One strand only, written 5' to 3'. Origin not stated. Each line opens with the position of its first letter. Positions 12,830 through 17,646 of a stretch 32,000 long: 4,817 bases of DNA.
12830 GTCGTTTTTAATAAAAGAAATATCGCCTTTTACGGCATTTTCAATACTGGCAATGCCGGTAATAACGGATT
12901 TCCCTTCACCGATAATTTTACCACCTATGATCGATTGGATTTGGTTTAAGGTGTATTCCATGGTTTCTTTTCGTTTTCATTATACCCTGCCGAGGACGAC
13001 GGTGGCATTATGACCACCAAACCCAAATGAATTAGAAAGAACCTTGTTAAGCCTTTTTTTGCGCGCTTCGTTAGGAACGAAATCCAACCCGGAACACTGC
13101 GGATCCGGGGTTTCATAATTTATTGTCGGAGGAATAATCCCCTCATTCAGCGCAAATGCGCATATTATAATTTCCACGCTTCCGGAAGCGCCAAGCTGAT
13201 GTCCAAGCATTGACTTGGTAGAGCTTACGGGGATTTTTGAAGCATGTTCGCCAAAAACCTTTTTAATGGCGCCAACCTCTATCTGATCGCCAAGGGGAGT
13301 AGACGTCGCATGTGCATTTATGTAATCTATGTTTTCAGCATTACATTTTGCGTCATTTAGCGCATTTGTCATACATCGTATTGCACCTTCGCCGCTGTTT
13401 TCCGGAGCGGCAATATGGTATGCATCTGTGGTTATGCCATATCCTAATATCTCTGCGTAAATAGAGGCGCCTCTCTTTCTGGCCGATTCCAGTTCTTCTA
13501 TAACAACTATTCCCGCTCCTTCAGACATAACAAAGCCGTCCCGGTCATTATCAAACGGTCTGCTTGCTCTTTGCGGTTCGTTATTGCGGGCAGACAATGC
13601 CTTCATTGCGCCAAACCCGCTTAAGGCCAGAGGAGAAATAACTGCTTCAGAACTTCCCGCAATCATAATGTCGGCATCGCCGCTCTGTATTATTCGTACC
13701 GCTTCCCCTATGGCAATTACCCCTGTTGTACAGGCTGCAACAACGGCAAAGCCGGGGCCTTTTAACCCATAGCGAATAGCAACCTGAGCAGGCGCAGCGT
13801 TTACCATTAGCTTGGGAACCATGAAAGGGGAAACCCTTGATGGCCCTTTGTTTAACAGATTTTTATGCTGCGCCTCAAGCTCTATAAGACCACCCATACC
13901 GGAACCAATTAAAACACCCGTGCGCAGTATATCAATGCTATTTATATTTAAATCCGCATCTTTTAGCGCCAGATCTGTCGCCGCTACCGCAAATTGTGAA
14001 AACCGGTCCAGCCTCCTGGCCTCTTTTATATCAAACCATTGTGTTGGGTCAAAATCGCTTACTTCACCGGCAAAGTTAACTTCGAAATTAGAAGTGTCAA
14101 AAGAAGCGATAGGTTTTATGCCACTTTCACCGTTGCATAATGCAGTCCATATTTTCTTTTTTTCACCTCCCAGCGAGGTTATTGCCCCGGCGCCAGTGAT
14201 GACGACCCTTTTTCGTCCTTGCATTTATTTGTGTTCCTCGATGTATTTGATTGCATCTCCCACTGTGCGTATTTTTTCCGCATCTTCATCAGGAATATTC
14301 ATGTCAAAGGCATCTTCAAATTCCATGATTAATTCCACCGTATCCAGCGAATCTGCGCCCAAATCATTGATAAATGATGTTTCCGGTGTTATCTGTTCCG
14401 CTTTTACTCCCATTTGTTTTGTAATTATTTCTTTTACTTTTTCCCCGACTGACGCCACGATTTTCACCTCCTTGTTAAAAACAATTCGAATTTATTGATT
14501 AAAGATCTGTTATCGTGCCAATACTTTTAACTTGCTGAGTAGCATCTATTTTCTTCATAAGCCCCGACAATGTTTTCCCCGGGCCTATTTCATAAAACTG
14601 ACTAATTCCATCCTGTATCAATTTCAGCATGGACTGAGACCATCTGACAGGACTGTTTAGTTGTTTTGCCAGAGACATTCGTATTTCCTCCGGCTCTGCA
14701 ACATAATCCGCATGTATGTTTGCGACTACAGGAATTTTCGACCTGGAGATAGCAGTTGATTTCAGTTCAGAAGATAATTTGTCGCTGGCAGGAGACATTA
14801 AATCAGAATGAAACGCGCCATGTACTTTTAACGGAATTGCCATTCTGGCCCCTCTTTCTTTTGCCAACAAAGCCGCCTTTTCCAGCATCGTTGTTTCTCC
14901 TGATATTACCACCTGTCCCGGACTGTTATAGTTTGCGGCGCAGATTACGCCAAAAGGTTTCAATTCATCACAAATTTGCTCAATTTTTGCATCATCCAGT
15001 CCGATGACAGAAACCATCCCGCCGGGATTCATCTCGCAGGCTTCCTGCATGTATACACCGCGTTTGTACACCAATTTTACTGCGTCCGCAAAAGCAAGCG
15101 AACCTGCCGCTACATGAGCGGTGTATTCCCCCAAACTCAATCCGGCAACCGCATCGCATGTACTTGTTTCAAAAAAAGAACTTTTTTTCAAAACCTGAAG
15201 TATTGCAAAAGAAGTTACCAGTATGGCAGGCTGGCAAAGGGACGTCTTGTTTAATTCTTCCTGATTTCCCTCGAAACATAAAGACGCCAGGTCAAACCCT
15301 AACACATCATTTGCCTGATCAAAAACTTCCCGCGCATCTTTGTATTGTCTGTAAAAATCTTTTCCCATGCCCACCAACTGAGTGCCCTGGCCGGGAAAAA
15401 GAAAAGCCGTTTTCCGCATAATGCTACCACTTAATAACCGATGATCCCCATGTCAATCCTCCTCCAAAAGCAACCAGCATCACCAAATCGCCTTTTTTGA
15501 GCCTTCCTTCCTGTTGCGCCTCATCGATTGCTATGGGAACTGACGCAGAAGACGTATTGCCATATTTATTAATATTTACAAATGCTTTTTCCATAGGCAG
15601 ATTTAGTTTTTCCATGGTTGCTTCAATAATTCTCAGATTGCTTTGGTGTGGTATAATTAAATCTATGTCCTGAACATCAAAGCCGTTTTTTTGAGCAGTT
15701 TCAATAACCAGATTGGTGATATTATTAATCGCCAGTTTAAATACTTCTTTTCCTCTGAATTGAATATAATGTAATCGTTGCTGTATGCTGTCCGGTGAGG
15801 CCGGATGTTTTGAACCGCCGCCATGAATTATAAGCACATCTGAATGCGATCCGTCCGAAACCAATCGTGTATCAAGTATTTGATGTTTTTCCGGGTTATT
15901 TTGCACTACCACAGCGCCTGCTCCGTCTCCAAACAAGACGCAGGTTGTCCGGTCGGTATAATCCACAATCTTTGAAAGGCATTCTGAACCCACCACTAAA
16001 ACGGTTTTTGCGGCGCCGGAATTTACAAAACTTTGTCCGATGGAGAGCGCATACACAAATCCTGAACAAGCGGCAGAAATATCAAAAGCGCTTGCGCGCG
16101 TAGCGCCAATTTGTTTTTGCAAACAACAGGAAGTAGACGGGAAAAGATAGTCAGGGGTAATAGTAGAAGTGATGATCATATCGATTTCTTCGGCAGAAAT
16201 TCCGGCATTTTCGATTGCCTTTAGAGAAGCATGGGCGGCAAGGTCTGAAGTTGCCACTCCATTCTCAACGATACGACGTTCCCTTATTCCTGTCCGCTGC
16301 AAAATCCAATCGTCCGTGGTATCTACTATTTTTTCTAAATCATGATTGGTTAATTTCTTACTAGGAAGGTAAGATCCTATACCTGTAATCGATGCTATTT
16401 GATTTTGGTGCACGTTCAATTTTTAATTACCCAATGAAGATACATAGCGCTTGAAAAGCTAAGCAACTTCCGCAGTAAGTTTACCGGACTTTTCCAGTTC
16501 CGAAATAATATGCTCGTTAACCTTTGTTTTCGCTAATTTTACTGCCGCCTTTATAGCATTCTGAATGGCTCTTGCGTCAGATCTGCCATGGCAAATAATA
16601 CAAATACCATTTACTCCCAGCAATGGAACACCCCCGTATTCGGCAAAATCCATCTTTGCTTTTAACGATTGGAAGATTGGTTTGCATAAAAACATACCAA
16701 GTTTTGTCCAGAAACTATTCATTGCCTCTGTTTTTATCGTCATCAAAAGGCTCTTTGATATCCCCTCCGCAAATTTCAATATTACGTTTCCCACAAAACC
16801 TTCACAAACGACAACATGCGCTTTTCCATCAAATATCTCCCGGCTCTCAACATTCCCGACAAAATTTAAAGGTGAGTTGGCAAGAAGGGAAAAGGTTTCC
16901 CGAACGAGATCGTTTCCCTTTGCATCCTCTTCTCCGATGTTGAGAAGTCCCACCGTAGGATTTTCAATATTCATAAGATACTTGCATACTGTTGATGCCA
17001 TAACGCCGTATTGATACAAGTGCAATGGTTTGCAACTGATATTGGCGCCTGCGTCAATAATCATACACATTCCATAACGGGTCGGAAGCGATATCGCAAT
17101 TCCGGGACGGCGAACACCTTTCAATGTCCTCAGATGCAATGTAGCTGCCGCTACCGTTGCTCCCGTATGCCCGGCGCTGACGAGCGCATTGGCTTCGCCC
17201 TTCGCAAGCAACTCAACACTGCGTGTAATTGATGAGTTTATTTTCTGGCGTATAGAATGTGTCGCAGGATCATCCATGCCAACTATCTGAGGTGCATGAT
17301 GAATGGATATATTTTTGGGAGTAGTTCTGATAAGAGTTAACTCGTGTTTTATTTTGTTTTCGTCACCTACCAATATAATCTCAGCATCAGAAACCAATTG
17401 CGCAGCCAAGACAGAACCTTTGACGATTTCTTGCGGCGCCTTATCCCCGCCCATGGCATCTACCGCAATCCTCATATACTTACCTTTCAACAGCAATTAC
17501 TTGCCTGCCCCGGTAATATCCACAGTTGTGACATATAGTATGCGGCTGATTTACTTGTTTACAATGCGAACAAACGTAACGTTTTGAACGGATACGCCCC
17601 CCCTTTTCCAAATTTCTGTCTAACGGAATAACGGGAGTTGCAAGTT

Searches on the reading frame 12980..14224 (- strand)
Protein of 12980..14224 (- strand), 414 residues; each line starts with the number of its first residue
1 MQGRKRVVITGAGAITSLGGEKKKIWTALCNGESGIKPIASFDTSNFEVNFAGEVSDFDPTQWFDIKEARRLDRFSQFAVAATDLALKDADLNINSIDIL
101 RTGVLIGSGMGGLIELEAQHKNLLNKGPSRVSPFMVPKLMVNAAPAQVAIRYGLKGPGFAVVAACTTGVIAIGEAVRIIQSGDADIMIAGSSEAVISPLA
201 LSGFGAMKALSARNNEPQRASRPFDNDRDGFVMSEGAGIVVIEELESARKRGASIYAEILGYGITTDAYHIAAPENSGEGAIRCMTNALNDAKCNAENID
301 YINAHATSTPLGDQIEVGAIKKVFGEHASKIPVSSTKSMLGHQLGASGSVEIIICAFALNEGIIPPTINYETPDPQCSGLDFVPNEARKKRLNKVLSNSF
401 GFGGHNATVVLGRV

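Call 60: search_protein_families(library=pfam, proteins=[window:12980-14224:-], max_evalue=0.00001)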
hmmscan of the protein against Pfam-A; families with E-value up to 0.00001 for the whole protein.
window:12980-14224:- (414 aa): 2 families
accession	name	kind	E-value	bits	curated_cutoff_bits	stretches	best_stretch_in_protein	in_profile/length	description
PF00109.32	ketoacyl-synt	-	1.1e-54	186.1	20.8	1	5-248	2-252/252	Beta-ketoacyl synthase, N-terminal domain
PF02801.28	Ketoacyl-synt_C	-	9.7e-43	145.4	20.8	1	256-371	1-119/119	Beta-ketoacyl synthase, C-terminal domain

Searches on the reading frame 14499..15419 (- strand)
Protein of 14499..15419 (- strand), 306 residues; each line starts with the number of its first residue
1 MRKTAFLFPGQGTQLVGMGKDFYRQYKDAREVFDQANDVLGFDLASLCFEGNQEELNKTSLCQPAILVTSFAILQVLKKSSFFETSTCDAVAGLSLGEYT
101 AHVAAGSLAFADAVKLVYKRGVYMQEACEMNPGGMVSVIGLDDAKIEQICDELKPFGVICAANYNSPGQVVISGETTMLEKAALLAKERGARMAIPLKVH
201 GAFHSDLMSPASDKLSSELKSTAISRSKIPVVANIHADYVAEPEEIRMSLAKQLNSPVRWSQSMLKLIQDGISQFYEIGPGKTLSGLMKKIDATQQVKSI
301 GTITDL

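Call 60: search_protein_families(library=pfam, proteins=[window:14499-15419:-], max_evalue=0.00001)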
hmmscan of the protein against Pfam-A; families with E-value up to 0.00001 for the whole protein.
window:14499-15419:- (306 aa): 1 family
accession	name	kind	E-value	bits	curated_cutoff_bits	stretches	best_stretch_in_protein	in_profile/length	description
PF00698.26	Acyl_transf_1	-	6e-35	121.7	32.7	1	6-285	2-272/319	Acyl transferase domain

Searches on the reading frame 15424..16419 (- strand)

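Call 60: search_protein_families(library=pfam, proteins=[window:15424-16419:-], max_evalue=0.00001)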
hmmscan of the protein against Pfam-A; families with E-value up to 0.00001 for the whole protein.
window:15424-16419:- (331 aa): 3 families
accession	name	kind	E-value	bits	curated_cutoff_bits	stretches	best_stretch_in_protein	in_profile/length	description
PF08541.16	ACP_syn_III_C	-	2.2e-38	130.7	26.6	1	243-331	2-90/90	3-Oxoacyl-[acyl-carrier-protein (ACP)] synthase III C terminal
PF08545.16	ACP_syn_III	-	1.4e-32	111.8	24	1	112-190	1-80/80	3-Oxoacyl-[acyl-carrier-protein (ACP)] synthase III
PF00108.29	Thiolase_N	-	7.5e-08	32.5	26.4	1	42-153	8-120/260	Thiolase, N-terminal domain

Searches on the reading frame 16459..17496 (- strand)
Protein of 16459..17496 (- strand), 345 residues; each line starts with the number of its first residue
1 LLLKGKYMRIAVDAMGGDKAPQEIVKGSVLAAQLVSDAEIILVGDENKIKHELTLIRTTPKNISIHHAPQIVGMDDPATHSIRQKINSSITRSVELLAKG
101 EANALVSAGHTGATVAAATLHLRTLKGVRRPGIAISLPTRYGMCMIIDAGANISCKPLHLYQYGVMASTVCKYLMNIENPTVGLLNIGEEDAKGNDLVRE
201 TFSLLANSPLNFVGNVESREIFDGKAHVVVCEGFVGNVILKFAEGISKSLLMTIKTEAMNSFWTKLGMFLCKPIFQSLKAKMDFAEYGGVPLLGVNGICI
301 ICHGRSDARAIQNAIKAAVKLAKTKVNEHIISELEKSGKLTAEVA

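Call 60: search_protein_families(library=pfam, proteins=[window:16459-17496:-], max_evalue=0.00001)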
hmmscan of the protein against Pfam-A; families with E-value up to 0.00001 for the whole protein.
window:16459-17496:- (345 aa): 1 family
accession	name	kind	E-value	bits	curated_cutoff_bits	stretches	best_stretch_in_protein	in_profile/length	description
PF02504.20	FA_synthesis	-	5e-105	351.6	29.1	1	8-328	1-323/324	Fatty acid synthesis protein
